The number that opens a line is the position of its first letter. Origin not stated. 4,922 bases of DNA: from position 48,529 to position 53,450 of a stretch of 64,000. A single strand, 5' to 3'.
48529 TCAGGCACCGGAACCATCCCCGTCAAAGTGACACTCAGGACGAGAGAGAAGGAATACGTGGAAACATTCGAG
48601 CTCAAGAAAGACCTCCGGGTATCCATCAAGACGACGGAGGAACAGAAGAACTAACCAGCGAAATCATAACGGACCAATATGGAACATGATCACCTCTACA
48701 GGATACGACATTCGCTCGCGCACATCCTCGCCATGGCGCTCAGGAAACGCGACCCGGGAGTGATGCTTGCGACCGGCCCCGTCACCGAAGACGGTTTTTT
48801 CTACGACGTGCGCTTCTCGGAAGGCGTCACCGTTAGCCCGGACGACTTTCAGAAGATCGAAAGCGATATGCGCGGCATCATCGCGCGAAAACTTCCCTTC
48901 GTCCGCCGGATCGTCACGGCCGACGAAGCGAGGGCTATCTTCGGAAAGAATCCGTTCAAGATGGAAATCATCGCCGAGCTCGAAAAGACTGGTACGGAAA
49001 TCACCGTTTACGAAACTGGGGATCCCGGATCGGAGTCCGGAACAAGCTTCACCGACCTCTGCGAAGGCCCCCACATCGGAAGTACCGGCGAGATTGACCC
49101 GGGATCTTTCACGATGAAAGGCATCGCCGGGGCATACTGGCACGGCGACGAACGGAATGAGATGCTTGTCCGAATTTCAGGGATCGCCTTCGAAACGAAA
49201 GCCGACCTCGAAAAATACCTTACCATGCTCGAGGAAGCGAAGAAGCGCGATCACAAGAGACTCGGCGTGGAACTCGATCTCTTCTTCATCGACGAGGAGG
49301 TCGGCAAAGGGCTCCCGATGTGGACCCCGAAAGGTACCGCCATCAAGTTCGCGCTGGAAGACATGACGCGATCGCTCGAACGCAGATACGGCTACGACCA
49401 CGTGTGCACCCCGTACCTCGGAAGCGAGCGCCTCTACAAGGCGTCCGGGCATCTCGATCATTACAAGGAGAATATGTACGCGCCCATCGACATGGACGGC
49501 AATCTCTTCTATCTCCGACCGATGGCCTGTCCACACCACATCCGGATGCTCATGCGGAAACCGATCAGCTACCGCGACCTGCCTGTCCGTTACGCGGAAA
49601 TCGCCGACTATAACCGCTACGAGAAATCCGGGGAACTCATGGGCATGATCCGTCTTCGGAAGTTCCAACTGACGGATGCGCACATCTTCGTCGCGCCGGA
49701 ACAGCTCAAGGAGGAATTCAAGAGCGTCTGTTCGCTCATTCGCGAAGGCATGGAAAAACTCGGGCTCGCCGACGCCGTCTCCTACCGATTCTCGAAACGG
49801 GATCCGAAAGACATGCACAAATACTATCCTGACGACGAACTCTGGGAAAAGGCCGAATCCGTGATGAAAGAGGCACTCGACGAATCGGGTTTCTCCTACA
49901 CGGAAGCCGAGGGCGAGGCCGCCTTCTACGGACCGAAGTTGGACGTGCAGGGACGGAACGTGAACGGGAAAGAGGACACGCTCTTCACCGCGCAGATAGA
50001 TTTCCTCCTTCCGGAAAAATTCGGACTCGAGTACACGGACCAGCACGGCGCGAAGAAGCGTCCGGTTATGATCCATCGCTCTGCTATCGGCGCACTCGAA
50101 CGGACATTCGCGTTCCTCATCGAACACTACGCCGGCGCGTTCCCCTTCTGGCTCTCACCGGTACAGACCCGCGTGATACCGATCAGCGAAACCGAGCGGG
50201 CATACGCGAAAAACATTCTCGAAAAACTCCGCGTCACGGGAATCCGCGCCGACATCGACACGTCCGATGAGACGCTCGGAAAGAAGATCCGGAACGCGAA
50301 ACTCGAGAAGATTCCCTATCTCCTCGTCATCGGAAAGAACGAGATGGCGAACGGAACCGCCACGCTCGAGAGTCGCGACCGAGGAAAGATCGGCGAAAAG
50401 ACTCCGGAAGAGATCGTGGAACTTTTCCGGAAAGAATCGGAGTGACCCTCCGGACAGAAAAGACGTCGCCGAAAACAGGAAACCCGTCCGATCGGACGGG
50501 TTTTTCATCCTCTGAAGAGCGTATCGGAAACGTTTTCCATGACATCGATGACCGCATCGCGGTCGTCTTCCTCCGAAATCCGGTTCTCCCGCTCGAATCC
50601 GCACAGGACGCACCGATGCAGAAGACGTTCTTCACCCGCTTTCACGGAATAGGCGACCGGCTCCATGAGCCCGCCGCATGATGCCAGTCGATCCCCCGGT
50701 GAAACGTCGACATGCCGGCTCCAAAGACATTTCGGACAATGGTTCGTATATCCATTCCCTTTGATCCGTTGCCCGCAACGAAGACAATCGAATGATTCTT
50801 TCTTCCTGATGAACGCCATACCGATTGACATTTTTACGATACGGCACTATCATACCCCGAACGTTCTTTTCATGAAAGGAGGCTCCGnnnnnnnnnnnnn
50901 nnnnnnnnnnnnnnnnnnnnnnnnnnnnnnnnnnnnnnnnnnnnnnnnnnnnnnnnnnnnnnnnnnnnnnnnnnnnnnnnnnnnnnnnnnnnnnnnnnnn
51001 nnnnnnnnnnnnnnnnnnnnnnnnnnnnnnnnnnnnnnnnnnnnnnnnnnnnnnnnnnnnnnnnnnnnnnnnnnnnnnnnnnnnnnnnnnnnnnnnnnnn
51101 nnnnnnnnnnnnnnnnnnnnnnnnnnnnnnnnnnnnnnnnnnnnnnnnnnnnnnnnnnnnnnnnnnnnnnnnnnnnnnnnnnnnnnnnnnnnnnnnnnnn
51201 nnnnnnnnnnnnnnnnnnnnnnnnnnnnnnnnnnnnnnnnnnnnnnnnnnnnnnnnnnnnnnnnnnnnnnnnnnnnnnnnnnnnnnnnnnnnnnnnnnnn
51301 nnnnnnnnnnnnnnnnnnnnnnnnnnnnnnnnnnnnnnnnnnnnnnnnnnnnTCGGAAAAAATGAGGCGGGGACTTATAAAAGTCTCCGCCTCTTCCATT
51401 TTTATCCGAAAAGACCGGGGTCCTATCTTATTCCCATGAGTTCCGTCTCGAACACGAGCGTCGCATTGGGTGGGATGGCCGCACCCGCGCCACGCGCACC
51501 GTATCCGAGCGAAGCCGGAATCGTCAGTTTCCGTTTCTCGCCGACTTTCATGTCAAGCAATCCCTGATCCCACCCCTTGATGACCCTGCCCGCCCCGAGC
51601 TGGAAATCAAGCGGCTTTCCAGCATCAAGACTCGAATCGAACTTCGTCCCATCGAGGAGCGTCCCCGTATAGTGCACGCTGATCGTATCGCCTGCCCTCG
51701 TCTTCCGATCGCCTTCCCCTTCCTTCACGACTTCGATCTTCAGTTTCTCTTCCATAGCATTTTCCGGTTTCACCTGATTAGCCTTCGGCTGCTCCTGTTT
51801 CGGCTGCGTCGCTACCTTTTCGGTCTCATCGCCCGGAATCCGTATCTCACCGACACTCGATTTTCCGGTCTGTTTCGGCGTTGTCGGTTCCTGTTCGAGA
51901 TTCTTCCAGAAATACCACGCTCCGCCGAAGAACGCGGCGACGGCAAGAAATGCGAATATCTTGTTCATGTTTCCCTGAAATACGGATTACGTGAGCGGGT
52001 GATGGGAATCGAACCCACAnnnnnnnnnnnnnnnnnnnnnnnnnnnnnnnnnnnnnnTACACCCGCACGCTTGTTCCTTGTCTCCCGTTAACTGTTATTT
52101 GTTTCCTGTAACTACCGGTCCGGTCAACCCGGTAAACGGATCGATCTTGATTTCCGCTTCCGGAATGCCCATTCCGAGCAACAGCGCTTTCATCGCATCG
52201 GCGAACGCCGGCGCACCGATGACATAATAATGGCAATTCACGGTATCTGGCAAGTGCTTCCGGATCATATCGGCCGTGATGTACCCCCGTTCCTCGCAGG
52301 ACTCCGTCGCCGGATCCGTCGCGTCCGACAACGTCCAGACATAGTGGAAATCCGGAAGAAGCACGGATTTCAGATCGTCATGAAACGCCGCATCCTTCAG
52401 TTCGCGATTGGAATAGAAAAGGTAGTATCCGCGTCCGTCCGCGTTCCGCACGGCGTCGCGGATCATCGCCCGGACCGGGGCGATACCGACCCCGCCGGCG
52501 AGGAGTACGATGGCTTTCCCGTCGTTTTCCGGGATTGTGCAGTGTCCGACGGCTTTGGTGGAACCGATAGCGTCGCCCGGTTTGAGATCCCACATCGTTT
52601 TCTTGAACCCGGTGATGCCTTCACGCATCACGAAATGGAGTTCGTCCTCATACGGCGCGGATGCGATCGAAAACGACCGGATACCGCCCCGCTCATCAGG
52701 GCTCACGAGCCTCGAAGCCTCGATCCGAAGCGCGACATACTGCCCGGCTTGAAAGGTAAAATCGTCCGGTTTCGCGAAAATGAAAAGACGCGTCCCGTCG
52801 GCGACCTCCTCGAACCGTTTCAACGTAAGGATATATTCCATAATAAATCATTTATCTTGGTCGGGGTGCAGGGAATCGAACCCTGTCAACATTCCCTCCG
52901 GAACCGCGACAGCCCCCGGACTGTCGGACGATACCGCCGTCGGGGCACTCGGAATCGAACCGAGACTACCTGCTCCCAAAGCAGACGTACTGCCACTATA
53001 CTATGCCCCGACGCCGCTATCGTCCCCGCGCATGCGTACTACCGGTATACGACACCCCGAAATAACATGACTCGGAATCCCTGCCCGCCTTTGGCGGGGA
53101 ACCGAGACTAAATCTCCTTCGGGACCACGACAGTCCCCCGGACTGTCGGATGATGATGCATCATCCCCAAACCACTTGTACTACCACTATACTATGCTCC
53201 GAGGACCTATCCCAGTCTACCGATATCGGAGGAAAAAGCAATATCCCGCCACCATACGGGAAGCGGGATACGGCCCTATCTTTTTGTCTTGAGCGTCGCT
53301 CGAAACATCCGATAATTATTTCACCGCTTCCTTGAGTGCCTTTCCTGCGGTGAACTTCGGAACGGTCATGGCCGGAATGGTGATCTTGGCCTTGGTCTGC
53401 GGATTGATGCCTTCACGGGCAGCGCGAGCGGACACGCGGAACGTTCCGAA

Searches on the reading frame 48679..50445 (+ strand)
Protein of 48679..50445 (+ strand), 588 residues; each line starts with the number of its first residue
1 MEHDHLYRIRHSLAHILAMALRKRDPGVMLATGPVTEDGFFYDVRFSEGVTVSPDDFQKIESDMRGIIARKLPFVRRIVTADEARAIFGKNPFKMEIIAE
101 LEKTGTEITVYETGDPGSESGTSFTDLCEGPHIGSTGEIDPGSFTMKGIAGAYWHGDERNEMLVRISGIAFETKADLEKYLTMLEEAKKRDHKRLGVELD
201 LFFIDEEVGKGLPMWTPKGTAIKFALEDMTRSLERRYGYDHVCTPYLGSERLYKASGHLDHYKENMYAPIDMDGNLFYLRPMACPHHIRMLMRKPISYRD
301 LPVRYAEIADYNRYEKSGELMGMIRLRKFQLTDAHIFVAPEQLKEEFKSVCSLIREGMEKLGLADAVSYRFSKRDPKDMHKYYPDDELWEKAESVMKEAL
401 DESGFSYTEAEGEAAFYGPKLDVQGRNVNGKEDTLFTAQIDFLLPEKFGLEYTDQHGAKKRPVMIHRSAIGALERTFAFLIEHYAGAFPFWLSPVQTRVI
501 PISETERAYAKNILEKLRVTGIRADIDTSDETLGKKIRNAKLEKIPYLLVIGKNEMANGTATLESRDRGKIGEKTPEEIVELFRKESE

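Call 12: search_protein_families(library=pfam, proteins=[window:48679-50445:+])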
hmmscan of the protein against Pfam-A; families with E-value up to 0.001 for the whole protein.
window:48679-50445:+ (588 aa): 3 families
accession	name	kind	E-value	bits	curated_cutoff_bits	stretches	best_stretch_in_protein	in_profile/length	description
PF00587.30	tRNA-synt_2b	-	4.6e-30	105.4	29.3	1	274-484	8-179/179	tRNA synthetase class II core domain (G, H, P, S and T)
PF03129.25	HGTP_anticodon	-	3.3e-20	72.5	21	1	496-585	1-93/94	Anticodon binding domain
PF07973.19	tRNA_SAD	-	5.3e-08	33.1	24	1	108-166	1-43/44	Threonyl and Alanyl tRNA synthetase second additional domain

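Call 14: find_related_loci(query=window:48679-50445:+, collection=genome_contigs, flank=6000)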
Query window:48679-50445:+ (588 aa) in genome_contigs; peptide patterns used: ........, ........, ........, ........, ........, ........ (x = any residue, [..] = any of these).
599 stretches matched a pattern (row limit reached: there are more); 586 encode a relative of the query (tblastn E <= 1e-3); the best 80 are kept; 80 distinct loci.
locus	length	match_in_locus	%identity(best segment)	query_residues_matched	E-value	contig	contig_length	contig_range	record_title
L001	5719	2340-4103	61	3-587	0e+0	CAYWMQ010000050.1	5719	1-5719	MAG TPA_asm: uncultured Candidatus Saccharibacteria bacterium isolate SRP304446_co1_58 genome assembly, contig: NODE_983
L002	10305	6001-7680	44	10-588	2e-155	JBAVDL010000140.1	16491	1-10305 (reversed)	MAG: Thermoactinomyces sp. isolate MFD08296_ilm_asm_bin17 k127_33015, whole genome shotgun sequence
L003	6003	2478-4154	45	4-581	1e-153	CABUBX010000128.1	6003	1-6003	MAG TPA_asm: uncultured Lachnospiraceae bacterium isolate MGYG-HGUT-03867 genome assembly, contig: GUT_GENOME246434_128,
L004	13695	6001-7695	44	4-586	3e-151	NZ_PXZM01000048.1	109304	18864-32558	Brevibacillus fortis strain NRRL NRS-1210 N1210_contig_48, whole genome shotgun sequence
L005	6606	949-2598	44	4-572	1e-151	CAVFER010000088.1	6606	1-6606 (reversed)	bacterium isolate G02652-L1_cleanbin_000024 genome assembly, contig: Spades_G02652-L1_contig_5429, whole genome shotgun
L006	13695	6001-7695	44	4-586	6e-151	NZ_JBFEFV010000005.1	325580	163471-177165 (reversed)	Brevibacillus sp. 179-C8.1 HS NODE_5_length_325580_cov_163.126951, whole genome shotgun sequence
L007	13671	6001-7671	43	6-580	6e-149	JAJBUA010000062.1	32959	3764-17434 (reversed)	MAG: Clostridiales bacterium isolate U_126911 U_126911=NODE_141_length_32959_cov_11.408643, whole genome shotgun sequenc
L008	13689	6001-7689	43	5-588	3e-148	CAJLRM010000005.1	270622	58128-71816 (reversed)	MAG TPA_asm: uncultured Clostridiales bacterium isolate ERR1600743-bin.83 genome assembly, contig: NODE_34_length_270622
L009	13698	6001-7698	43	4-586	2e-148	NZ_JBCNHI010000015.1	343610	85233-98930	Paenibacillus jamilae strain NRS-1303 NRS_1303_contig_0000015, whole genome shotgun sequence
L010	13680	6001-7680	43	10-588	5e-148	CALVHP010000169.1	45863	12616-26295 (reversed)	MAG: uncultured Clostridia bacterium isolate E08__bin333 genome assembly, contig: E08__k127_1962453, whole genome shotgu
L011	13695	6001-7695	43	4-586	6e-148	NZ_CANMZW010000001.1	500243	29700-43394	Uncultured Brevibacillus sp. isolate S4Y-50-3Z.fasta NODE_1, whole genome shotgun sequence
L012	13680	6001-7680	43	10-588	6e-148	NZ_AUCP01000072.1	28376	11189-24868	Cohnella thermotolerans DSM 17683 G485DRAFT_scaffold00056.56_C, whole genome shotgun sequence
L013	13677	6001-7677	44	10-586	1e-147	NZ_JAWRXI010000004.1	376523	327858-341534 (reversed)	Brevibacillus sp. SIMBA_040 NODE_4_length_376523_cov_72.187368, whole genome shotgun sequence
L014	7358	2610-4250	44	2-566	2e-147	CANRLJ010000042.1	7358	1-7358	MAG: uncultured Clostridia bacterium isolate Lapin-011__bin28 genome assembly, contig: Lapin-011__NODE_11822_length_7358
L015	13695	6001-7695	43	6-588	2e-147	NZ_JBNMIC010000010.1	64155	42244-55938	MAG: Brotaphodocola sp. isolate CM_BacBro2439.106 k141_262946_length_64155_cov_16.0000, whole genome shotgun sequence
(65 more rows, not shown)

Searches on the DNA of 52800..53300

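Call 28: search_rna_families(source=window, start=52800, end=53300, threshold=evalue, max_evalue=10)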
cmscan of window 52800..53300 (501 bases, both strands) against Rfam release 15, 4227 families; matches with E-value up to 10: 10.
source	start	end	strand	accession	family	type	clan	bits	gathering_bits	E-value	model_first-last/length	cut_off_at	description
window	52940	53010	-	RF00005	tRNA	Gene; tRNA;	CL00001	63.8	29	1.2e-13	1-71/71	no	tRNA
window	52905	53014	-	RF02435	SpF41_sRNA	Gene; sRNA;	-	26.5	52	0.049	1-105/105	no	Streptococcus sRNA SpF41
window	52926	53025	-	RF03792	MIR6462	Gene; miRNA;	-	18.4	96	1.4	12-108/119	no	MIR6462 microRNA precursor family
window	52863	52916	-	RF01684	mascRNA-menRNA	Gene;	-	17.8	42.5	0.62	1-56/56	no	MALAT1-associated small cytoplasmic RNA/MEN beta RNA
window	52858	52916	-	RF00023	tmRNA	Gene;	CL00001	16.6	47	9.5e-05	1-374/374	no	transfer-messenger RNA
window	52942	53009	-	RF01684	mascRNA-menRNA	Gene;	-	15.4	42.5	2.6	1-56/56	no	MALAT1-associated small cytoplasmic RNA/MEN beta RNA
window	52926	53025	-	RF04104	MIR918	Gene; miRNA;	-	13.9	268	5.7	1-265/265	no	MIR918 microRNA precursor family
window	52800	52829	+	RF01962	RMST_1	Gene; lncRNA;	-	10.9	40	6.4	40-61/61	5'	Rhabdomyosarcoma 2 associated transcript conserved region 1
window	52813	52885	-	RF04321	tmRNA_permuted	Gene;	-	10.6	47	6.4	36-101/213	no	permuted transfer-messenger RNA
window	52925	53026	-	RF00036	RRE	Cis-reg;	-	7.3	104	8.3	1-337/337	no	HIV Rev response element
